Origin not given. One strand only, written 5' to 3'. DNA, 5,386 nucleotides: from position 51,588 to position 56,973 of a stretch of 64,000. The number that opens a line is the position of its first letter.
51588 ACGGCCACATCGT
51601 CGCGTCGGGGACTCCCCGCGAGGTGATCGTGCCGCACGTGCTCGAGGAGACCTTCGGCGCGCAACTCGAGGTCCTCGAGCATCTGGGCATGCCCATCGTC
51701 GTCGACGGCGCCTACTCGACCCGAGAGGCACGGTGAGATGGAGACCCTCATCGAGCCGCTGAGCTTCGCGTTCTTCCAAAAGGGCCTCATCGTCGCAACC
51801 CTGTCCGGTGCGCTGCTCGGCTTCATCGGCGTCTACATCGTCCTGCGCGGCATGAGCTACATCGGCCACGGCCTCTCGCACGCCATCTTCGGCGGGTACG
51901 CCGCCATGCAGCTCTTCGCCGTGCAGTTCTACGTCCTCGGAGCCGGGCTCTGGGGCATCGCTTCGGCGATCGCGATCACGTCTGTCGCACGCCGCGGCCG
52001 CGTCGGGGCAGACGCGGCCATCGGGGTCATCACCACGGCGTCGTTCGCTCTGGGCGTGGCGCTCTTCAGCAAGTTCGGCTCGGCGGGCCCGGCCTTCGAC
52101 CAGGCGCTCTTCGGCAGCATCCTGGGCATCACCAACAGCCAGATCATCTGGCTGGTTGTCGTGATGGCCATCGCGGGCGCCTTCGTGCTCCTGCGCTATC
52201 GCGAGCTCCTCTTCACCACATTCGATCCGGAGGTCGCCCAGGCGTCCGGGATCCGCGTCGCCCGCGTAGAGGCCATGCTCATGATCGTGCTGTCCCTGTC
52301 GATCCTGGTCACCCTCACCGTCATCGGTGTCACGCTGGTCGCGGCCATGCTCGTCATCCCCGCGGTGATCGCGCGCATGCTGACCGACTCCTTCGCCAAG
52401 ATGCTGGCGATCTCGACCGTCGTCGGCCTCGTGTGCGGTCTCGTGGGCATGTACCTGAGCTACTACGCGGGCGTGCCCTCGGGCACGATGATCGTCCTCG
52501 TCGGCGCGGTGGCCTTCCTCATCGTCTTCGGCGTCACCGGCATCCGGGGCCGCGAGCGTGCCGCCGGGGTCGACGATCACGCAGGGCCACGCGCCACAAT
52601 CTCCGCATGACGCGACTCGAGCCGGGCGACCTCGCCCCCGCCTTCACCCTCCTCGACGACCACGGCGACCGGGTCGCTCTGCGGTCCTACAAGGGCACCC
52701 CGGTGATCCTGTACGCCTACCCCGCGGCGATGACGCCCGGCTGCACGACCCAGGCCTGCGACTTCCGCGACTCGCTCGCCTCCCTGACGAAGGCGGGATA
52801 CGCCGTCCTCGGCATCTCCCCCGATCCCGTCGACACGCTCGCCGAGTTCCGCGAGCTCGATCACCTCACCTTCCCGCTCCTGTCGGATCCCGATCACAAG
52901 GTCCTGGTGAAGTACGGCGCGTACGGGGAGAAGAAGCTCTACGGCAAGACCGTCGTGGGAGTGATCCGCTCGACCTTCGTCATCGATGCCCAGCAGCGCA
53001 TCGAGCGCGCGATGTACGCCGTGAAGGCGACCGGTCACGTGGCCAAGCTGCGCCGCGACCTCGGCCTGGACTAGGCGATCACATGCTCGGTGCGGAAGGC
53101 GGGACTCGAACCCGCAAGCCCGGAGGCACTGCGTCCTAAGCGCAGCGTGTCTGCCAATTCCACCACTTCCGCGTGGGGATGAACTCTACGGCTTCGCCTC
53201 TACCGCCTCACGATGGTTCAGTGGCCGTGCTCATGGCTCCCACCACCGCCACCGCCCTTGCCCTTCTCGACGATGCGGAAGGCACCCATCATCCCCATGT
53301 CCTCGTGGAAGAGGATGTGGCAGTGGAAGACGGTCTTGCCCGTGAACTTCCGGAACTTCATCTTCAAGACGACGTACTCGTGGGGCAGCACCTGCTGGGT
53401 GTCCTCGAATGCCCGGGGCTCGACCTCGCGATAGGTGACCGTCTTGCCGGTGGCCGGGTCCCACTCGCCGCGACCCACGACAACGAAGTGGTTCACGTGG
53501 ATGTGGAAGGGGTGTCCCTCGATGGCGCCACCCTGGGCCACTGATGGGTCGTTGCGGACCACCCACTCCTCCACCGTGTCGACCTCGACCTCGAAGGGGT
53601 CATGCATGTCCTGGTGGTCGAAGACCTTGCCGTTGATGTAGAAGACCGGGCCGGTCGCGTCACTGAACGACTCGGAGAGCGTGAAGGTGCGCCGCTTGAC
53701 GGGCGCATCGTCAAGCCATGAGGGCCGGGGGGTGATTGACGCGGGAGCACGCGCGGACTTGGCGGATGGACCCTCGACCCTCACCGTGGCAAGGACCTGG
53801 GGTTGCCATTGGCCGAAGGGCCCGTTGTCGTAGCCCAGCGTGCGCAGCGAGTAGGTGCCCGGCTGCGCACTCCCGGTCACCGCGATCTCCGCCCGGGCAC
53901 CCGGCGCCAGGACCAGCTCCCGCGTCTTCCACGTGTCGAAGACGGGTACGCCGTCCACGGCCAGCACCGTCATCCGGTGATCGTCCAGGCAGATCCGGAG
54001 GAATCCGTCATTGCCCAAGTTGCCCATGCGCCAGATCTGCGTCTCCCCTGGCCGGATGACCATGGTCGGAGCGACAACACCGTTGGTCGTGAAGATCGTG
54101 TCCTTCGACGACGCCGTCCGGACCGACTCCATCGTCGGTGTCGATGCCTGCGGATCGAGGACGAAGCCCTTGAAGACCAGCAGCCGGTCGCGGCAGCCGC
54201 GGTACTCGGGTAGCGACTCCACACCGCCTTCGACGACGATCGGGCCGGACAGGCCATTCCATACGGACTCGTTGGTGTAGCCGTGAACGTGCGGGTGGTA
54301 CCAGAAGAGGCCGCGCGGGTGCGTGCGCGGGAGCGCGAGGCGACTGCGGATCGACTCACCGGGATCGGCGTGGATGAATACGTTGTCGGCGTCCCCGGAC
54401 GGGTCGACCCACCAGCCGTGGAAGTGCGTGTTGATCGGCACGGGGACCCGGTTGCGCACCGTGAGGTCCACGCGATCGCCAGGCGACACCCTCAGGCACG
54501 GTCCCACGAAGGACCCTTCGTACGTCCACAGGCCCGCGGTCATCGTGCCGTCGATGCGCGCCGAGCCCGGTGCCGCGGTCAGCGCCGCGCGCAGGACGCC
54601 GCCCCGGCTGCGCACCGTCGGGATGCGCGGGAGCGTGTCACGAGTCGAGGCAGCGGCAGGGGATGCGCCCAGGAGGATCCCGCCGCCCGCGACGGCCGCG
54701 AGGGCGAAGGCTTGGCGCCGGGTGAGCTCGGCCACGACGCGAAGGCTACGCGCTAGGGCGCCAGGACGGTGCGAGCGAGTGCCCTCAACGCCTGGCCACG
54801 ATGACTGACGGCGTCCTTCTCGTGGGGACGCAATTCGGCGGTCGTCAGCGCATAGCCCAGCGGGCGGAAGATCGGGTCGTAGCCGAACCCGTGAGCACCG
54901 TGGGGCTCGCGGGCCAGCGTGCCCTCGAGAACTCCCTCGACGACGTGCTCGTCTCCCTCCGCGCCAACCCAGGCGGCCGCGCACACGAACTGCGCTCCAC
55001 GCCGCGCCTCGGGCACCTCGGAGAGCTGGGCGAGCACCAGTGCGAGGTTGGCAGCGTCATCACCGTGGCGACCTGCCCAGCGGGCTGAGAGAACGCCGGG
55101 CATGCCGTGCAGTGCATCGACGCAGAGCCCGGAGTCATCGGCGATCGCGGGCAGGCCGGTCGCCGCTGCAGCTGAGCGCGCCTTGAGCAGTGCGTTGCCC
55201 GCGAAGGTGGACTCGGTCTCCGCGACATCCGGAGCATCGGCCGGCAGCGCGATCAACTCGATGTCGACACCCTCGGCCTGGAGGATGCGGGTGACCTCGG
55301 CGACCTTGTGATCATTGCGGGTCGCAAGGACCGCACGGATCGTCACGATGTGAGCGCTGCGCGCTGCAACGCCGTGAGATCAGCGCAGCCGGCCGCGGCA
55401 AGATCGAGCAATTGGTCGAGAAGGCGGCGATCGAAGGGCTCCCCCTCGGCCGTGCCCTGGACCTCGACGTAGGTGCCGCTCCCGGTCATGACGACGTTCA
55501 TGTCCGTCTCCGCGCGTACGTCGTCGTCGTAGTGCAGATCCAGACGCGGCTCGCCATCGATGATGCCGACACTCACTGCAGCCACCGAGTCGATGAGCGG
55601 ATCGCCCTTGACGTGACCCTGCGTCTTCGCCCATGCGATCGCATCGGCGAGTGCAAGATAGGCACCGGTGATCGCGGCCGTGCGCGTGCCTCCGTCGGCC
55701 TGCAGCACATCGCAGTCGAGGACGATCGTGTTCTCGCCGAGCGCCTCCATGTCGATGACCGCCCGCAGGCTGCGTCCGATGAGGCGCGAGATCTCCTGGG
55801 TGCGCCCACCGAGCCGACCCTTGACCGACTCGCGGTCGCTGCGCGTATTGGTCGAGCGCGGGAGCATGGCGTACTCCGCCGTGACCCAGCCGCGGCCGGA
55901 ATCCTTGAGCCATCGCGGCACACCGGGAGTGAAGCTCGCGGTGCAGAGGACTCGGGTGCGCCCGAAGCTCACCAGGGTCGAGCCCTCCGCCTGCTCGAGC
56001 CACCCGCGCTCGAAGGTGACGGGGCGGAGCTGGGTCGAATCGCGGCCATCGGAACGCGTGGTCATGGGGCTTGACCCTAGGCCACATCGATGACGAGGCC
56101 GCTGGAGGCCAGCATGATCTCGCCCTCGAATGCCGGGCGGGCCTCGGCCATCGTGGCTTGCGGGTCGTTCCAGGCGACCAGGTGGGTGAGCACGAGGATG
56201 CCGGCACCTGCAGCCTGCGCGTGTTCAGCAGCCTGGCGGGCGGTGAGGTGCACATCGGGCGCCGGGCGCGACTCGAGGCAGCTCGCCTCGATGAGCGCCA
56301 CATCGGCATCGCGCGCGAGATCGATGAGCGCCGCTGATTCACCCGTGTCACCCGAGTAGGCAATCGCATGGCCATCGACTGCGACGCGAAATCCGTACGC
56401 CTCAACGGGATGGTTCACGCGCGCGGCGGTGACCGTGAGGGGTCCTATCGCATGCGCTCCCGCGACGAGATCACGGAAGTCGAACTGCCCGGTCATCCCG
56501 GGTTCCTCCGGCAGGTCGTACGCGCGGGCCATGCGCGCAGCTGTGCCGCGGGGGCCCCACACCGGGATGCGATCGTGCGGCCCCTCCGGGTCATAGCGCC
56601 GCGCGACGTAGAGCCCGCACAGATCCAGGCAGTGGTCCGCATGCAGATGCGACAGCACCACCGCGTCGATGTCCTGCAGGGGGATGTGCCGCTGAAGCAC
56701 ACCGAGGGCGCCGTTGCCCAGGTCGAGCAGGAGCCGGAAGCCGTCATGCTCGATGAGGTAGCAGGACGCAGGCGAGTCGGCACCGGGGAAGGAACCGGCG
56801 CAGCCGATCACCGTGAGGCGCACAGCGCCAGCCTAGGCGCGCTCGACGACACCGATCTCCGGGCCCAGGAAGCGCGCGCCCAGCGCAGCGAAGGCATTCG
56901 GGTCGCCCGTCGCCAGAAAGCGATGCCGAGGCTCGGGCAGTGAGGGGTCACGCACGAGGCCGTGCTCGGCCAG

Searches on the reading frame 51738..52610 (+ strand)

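Call 42: search_protein_families(library=pfam, proteins=[window:51738-52610:+], max_evalue=0.001)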
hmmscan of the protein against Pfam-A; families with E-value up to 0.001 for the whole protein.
window:51738-52610:+ (290 aa): 2 families
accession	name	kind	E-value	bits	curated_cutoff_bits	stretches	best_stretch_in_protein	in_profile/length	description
PF00950.22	ABC-3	-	2.6e-59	201.3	20.1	1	10-264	2-255/258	ABC 3 transport family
PF01032.23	FecCD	-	2.9e-05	23.7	26.5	1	36-263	94-308/311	FecCD transport family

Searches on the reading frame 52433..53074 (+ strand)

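Call 42: search_protein_families(library=pfam, proteins=[window:52433-53074:+], max_evalue=0.001)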
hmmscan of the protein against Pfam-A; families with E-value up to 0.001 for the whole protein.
window:52433-53074:+ (213 aa): 2 families
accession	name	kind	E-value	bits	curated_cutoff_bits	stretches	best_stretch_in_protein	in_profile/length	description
PF00578.27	AhpC-TSA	-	2.9e-35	121.4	26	1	64-191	1-122/124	AhpC/TSA family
PF08534.16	Redoxin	-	1e-18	68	26.6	1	64-198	2-136/148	Redoxin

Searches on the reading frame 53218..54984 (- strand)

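Call 42: search_protein_families(library=pfam, proteins=[window:53218-54984:-], max_evalue=0.001)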
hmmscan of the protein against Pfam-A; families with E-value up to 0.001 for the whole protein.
window:53218-54984:- (588 aa): 3 families
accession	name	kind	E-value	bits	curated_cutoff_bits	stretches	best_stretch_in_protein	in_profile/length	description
PF07731.20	Cu-oxidase_2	-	1.4e-21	77.1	20.4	1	447-572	23-134/137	Multicopper oxidase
PF07732.21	Cu-oxidase_3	-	1.7e-18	67.2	21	1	140-252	5-115/119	Multicopper oxidase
PF00394.28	Cu-oxidase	-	1.3e-10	42.1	21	1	302-383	54-134/157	Multicopper oxidase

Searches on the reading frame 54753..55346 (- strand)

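Call 3: search_protein_families(library=pfam, proteins=[window:54753-55346:-])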
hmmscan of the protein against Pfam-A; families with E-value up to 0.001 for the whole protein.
window:54753-55346:- (197 aa): 1 family
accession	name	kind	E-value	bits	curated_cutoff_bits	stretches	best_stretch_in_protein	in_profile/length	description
PF01725.21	Ham1p_like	-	8.8e-63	212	22.5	1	6-191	2-184/186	Ham1 family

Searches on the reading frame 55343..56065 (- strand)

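Call 3: search_protein_families(library=pfam, proteins=[window:55343-56065:-])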
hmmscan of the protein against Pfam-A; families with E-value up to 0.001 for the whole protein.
window:55343-56065:- (240 aa): 2 families
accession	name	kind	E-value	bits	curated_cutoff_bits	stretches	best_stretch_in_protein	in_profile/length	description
PF01138.27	RNase_PH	-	7.3e-30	104.5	25.5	1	12-142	1-127/130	3' exoribonuclease family, domain 1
PF03725.20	RNase_PH_C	-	3.3e-11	43.4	20.8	1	160-225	2-66/67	3' exoribonuclease family, domain 2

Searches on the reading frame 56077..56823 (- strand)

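Call 3: search_protein_families(library=pfam, proteins=[window:56077-56823:-])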
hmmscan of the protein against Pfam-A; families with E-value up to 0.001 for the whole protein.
window:56077-56823:- (248 aa): 4 families
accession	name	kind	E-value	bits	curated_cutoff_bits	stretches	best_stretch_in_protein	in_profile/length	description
PF12706.13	Lactamase_B_2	-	3.1e-26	92.6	27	1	30-214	2-199/200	Beta-lactamase superfamily domain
PF00753.33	Lactamase_B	-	3.2e-14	53.8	22.7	1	17-180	4-162/196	Metallo-beta-lactamase superfamily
PF13483.12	Lactamase_B_3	-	4.4e-08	33.7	24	1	20-65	8-50/160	Beta-lactamase superfamily domain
PF23023.1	Anti-Pycsar_Apyc1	-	0.00022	21.2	50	0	21-65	22-67/250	Anti-Pycsar protein Apyc1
